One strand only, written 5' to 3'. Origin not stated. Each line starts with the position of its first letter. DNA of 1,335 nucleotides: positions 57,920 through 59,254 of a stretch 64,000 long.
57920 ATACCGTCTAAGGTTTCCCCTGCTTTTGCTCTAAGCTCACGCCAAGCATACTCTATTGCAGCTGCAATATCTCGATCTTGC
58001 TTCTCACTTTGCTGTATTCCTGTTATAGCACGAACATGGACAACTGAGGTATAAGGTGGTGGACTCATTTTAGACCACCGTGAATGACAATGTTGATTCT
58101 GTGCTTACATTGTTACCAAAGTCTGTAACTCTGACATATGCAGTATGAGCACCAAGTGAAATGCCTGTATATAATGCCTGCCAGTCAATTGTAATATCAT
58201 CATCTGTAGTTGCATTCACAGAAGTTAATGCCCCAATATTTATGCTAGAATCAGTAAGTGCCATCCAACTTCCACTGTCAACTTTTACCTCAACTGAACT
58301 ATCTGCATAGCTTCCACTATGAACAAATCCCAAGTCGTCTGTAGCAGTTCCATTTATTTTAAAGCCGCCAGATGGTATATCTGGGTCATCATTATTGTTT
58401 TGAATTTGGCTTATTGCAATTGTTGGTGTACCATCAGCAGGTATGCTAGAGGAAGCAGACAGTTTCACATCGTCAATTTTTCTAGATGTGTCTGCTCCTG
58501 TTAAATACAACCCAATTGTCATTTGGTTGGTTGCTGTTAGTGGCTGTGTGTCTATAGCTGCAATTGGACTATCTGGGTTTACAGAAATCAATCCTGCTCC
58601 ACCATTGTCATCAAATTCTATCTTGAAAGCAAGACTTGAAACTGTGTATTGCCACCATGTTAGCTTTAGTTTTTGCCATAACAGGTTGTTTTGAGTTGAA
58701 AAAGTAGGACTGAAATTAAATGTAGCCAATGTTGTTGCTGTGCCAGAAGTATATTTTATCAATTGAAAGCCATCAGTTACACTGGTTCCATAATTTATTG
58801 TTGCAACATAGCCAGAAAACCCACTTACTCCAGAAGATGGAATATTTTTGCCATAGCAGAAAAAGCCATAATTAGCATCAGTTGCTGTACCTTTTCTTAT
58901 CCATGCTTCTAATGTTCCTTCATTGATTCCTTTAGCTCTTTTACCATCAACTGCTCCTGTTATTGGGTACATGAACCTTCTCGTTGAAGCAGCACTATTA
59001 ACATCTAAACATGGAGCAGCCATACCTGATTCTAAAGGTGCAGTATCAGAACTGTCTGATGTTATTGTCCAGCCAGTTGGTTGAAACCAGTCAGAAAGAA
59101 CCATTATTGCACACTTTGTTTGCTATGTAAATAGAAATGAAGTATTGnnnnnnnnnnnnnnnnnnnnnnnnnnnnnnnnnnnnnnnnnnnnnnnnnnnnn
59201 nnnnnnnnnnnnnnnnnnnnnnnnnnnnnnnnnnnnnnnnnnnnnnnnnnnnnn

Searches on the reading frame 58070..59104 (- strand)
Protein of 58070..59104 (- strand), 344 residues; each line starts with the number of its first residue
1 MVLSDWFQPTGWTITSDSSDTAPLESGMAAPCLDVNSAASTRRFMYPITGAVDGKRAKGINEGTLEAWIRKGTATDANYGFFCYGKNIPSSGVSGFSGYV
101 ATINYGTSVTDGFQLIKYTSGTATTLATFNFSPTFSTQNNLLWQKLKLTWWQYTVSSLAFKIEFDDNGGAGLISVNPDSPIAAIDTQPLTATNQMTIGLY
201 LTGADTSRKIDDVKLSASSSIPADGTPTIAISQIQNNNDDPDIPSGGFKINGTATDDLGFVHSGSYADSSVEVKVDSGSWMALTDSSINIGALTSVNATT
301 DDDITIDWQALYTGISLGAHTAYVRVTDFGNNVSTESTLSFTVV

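Call 4: search_protein_families(library=pfam, max_evalue=0.1, proteins=[window:58070-59104:-])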
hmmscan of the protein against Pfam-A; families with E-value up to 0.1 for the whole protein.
window:58070-59104:- (344 aa): 1 family
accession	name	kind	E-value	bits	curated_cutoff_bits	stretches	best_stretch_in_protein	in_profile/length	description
PF19077.6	Big_13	-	0.052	14.5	27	1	294-343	52-100/102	Bacterial Ig-like domain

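Call 5: search_protein_families(library=phrogs, max_evalue=0.1, proteins=[window:58070-59104:-])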
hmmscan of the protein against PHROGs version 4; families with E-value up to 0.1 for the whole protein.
window:58070-59104:- (344 aa): 0 families

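Call 22: search_solved_structures(query=A2, max_evalue=10)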
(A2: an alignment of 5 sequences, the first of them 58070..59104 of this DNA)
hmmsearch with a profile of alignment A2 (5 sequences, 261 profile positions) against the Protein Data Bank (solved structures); distinct sequences matched with E-value up to 10: 9.
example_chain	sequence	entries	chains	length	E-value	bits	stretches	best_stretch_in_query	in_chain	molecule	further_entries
6vmw_B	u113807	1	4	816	0.31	13.8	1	167-225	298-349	Glycine oxidase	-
6ufq_A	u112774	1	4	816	0.44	13.3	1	167-225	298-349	Glycine Oxidase GoxA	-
6ubr_B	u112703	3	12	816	0.44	13.3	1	167-225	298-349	Uncharacterized protein | Uncharacterized protein GoxA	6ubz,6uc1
6byw_B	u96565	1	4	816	0.44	13.3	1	167-225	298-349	GoxA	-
6eer_A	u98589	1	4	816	0.44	13.3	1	167-225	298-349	GoxA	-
6ubn_A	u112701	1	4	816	0.44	13.3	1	167-225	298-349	Quinoprotein glycine oxidase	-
6vmv_A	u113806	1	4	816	0.44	13.3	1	167-225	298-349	Glycine oxidase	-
6vl7_A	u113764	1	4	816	0.44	13.3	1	167-225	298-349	Glycine oxidase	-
6vmf_A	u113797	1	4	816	0.44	13.3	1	167-225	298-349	Glycine oxidase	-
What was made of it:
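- On Concanavalin A-like lectin/glucanase fold: A profile search of PDB sequences gave a best E of 0.31 (call 22).
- Closest known: Concanavalin A-like lectin/glucanase superfamily. Different: No sequence-level match to any Pfam family or any PDB sequence (calls 4, 22).
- Tried and rejected: A profile of the bodies against PDB sequences gave nothing significant (call 22).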

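Call 32: search_protein_representatives(alignment_id=A2)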
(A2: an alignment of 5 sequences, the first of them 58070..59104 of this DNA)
Query: 5 sequences, 261 profile positions. Proteins with E-value up to 0.001 (for the whole library): 45; up to 1e-10: 21; up to 1e-30: 4. The best 45 are listed.
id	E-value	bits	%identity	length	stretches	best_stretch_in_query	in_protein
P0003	1.8e-95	335.8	-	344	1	1-261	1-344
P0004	3.9e-76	272.5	-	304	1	3-261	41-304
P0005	1.5e-75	270.6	-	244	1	1-254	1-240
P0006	2.3e-66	240.4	-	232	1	1-212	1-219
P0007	1.5e-20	90.3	-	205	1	1-192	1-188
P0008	2.7e-19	86.1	-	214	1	1-188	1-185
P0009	2.4e-18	83.1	-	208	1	1-185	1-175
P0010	2.6e-17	79.6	-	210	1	1-182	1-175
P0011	4.6e-17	78.9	-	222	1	1-178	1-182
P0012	3.7e-16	75.9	-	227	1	1-177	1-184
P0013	7.7e-16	74.8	-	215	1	1-185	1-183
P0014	2.0e-14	70.2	-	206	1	1-192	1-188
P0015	7.0e-14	68.4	-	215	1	1-177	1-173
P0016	2.1e-13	66.8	-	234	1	44-176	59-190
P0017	5.0e-13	65.6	-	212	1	1-174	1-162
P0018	8.1e-13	64.9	-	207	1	1-184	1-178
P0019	9.7e-13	64.7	-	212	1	1-190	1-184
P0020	7.8e-12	61.7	-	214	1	3-197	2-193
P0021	2.1e-11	60.3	-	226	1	1-182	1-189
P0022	2.8e-11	59.9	-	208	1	1-183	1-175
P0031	2.7e-07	46.9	-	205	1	1-169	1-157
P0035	4.1e-06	43.0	-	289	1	25-252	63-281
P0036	6.3e-06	42.4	-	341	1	37-252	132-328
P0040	4.7e-05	39.5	-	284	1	23-179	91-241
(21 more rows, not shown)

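Call 36: find_encoding_contigs(protein=P0035, flank=10000, max_places=4)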
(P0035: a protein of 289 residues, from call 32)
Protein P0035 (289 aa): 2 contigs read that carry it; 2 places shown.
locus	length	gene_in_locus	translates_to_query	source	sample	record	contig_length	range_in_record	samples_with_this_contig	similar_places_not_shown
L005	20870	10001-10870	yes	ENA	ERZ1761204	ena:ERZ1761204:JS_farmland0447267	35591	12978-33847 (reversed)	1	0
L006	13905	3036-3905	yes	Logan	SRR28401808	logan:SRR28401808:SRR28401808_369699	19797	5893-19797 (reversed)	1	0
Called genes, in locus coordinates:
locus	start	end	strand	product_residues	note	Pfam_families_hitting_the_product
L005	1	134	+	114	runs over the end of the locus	-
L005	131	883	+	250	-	-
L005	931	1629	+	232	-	-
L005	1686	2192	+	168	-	-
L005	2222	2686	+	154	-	-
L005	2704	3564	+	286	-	-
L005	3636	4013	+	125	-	-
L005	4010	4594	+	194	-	-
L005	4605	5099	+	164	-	-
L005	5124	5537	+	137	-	PF04883:HK97-gp10_like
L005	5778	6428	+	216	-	PF18906:Phage_tube_2 (weak)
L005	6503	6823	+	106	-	-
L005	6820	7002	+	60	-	-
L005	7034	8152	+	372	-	-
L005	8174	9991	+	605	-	-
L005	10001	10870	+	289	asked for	-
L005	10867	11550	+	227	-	-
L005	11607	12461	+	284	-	-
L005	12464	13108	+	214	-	-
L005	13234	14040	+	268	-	-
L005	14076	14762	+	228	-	-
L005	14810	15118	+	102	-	-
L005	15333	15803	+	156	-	-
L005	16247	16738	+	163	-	-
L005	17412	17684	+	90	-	-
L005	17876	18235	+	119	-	-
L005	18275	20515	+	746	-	PF14551:MCM_N (faint), PF17207:MCM_OB, PF00493:MCM, PF01078:Mg_chelatase (weak), PF17855:MCM_lid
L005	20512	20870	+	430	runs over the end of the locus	PF04104:DNA_primase_lrg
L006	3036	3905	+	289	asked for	-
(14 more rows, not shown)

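Call 39: find_encoding_contigs(protein=P0009, flank=10000, max_places=4)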
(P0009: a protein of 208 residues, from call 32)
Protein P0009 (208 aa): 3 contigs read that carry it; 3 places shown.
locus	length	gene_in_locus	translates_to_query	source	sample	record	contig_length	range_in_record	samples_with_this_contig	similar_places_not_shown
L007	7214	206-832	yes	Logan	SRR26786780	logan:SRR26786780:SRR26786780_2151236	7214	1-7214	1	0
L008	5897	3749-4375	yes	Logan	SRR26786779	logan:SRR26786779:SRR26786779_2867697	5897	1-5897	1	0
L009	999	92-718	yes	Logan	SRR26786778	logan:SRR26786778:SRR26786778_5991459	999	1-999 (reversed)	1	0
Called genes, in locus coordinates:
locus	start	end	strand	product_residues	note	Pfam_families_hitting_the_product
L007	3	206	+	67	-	?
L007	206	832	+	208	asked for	-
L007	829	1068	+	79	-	-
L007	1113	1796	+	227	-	-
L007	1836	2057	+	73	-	-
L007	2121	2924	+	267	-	PF01978:TrmB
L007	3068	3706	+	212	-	-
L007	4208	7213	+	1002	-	?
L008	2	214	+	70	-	?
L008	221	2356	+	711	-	-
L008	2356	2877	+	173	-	-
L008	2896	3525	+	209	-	-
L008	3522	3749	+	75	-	-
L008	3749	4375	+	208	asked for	-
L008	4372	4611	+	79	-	-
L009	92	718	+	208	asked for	-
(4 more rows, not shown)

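Call 40: find_encoding_contigs(protein=P0036, flank=10000, max_places=4)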
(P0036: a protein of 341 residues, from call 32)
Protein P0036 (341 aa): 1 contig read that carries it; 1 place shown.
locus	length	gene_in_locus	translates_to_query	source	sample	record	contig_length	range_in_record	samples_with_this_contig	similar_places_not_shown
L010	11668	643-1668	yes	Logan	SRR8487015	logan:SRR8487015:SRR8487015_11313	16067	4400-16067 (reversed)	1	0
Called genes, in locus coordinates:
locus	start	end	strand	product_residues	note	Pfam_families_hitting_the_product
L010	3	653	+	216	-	?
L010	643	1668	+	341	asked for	-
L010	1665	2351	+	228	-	-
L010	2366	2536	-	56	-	-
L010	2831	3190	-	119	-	-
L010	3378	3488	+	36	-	-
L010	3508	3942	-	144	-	-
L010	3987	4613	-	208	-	-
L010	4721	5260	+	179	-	PF02195:ParB_N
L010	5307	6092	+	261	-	PF01209:Ubie_methyltran (faint), PF13649:Methyltransf_25, PF13847:Methyltransf_31, PF08241:Methyltransf_11, PF08242:Methyltransf_12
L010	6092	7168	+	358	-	PF00145:DNA_methylase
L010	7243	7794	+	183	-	-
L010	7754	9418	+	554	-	PF03237:Terminase_6N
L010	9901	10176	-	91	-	-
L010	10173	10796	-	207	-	-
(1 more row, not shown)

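Call 44: find_encoding_contigs(protein=P0007, flank=6000, max_places=3)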
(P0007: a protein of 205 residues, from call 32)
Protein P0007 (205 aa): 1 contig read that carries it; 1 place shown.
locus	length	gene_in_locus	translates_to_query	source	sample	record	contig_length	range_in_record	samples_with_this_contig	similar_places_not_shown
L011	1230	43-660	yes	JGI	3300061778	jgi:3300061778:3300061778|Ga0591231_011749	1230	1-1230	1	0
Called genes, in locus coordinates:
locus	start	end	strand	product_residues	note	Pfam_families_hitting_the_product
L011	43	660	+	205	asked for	-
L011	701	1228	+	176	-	?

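Call 45: find_encoding_contigs(protein=P0010, flank=6000, max_places=3)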
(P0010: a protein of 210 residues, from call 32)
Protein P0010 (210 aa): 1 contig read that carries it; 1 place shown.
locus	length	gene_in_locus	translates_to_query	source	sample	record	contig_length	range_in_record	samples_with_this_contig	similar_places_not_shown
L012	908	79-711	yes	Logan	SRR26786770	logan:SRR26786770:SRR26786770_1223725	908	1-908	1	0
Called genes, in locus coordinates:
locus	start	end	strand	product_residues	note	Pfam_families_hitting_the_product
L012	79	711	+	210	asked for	-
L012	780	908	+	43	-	?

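Call 46: find_encoding_contigs(protein=P0031, flank=6000, max_places=3)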
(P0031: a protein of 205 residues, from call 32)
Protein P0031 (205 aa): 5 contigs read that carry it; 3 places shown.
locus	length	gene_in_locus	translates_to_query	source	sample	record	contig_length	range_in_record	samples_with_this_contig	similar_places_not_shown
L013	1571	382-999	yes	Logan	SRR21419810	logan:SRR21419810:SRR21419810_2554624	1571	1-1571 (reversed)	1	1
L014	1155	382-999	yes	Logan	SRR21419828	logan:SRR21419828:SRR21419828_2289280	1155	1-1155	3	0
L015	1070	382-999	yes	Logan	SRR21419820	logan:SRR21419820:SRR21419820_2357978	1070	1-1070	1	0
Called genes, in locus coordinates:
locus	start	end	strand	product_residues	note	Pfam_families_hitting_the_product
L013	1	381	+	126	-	?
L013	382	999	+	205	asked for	-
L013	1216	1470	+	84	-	-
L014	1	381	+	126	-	?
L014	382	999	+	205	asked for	-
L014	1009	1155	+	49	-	?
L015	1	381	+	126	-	?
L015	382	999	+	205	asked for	-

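Call 48: list_cluster_members(proteins=[P0008, P0011, P0013, P0016, P0017, P0018, P0019, P0020, P0021, P0022])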
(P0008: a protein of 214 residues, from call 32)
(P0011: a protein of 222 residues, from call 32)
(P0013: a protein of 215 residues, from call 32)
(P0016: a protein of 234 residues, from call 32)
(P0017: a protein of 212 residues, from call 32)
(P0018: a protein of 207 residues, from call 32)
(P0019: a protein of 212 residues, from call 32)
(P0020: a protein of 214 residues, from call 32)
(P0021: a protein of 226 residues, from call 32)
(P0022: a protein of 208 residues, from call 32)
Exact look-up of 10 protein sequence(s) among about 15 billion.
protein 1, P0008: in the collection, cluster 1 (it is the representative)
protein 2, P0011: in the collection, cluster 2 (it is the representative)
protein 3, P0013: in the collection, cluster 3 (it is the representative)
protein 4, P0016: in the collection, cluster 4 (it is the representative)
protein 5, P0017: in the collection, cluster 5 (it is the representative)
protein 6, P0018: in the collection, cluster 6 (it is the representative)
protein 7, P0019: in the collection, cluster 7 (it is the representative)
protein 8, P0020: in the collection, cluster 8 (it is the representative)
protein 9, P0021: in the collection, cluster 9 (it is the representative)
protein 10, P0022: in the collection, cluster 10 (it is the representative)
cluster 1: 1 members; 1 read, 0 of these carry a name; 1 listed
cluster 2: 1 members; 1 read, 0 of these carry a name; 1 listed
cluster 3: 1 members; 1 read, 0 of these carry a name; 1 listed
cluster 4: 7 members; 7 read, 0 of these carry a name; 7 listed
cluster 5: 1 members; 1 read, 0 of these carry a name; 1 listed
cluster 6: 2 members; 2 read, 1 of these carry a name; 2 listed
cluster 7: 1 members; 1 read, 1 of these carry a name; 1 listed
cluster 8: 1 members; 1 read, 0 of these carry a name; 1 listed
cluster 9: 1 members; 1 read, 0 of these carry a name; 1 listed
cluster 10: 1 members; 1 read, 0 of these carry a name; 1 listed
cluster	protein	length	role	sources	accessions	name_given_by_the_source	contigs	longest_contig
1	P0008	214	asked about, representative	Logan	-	-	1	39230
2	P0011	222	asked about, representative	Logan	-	-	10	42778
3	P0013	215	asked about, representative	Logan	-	-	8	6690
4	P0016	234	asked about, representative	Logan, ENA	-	-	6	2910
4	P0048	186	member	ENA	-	-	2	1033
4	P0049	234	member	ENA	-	-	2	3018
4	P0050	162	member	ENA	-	-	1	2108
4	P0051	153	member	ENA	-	-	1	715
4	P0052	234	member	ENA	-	-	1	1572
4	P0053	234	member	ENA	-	-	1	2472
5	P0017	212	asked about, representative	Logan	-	-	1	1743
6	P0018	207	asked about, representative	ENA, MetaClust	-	\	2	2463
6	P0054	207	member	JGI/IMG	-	-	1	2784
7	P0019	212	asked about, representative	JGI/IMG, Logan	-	hypothetical protein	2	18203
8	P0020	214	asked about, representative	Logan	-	-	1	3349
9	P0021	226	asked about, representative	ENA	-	-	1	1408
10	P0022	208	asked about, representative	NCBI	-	-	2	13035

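Call 49: find_encoding_contigs(protein=P0008, flank=8000, max_places=1)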
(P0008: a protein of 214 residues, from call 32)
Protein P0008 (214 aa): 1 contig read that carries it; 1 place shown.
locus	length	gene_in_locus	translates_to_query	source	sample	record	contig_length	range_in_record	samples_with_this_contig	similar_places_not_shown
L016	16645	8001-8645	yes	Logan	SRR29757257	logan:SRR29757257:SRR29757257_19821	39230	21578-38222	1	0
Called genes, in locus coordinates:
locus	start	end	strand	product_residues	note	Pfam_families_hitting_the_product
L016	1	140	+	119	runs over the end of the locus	-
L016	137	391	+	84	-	-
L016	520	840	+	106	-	-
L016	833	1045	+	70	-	-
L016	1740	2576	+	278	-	-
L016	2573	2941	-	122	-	-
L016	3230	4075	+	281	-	PF18906:Phage_tube_2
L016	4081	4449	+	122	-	-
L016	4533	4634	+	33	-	-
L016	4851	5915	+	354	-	-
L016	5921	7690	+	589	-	-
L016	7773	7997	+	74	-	-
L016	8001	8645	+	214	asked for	-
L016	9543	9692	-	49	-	-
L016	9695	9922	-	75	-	-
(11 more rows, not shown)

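Call 50: find_encoding_contigs(protein=P0011, flank=8000, max_places=1)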
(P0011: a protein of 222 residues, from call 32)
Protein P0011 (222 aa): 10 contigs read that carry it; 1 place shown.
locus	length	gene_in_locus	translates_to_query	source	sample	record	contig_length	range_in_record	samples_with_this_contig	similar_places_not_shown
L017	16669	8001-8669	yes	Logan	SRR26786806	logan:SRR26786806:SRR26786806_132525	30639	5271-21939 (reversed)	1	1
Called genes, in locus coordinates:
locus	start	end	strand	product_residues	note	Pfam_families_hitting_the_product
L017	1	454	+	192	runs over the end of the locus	-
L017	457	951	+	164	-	-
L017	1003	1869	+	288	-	-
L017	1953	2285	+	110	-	-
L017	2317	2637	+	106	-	-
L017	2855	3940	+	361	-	-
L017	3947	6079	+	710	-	-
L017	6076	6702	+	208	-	-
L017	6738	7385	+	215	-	-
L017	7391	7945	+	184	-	-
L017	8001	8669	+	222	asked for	-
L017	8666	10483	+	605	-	-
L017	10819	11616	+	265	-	PF01978:TrmB (weak)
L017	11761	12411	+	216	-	-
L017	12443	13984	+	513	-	PF17957:Big_7 (weak)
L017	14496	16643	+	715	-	PF17207:MCM_OB, PF00493:MCM, PF17855:MCM_lid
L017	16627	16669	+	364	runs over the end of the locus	PF04104:DNA_primase_lrg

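Call 51: find_encoding_contigs(protein=P0022, flank=8000, max_places=2)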
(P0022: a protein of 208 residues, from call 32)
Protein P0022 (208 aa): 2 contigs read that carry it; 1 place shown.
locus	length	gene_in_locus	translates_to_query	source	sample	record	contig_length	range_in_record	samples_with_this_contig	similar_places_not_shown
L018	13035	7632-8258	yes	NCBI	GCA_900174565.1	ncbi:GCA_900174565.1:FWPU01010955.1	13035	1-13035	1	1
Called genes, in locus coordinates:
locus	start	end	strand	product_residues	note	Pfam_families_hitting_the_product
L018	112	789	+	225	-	-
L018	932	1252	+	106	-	-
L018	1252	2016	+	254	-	-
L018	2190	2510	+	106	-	-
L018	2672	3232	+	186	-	-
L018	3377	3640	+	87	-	-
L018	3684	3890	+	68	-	-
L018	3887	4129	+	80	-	-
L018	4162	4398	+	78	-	-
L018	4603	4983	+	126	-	-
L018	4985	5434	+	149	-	-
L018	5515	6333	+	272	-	-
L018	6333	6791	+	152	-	-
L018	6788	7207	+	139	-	-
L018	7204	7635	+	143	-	-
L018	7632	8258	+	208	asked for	-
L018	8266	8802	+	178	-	-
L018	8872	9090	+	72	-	-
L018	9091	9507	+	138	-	-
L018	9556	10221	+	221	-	-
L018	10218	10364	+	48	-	-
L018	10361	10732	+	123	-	-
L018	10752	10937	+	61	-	-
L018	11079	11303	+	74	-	-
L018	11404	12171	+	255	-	-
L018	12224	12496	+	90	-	-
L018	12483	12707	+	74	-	-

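Call 73: find_encoding_contigs(protein=P0019, flank=5000, max_places=1)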
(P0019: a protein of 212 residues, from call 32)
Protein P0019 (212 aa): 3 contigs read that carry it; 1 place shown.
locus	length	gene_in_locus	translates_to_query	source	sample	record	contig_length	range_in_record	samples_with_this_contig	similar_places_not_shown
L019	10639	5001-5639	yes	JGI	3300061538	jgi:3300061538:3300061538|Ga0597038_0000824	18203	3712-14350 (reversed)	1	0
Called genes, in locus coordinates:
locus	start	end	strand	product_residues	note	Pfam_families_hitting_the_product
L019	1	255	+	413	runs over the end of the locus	-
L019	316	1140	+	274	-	-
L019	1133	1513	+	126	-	-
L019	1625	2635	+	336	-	-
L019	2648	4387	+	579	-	-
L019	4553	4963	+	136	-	-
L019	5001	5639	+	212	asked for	-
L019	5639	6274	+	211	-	-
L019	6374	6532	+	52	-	-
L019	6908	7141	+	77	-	-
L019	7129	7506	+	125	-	-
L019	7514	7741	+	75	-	-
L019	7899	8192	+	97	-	-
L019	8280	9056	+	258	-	PF01978:TrmB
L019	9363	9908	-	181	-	-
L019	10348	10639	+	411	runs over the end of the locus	PF00589:Phage_integrase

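Call 74: find_encoding_contigs(protein=P0013, flank=5000, max_places=1)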
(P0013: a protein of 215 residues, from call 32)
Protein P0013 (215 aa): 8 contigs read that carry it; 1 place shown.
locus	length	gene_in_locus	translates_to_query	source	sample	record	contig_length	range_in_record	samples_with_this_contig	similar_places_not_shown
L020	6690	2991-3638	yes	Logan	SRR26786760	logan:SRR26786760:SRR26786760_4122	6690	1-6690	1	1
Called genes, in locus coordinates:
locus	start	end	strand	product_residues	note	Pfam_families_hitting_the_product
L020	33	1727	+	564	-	-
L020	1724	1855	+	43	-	-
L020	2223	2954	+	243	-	-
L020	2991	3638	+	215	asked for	-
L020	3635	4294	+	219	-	-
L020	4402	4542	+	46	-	-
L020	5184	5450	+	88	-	-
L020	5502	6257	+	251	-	-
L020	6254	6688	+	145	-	?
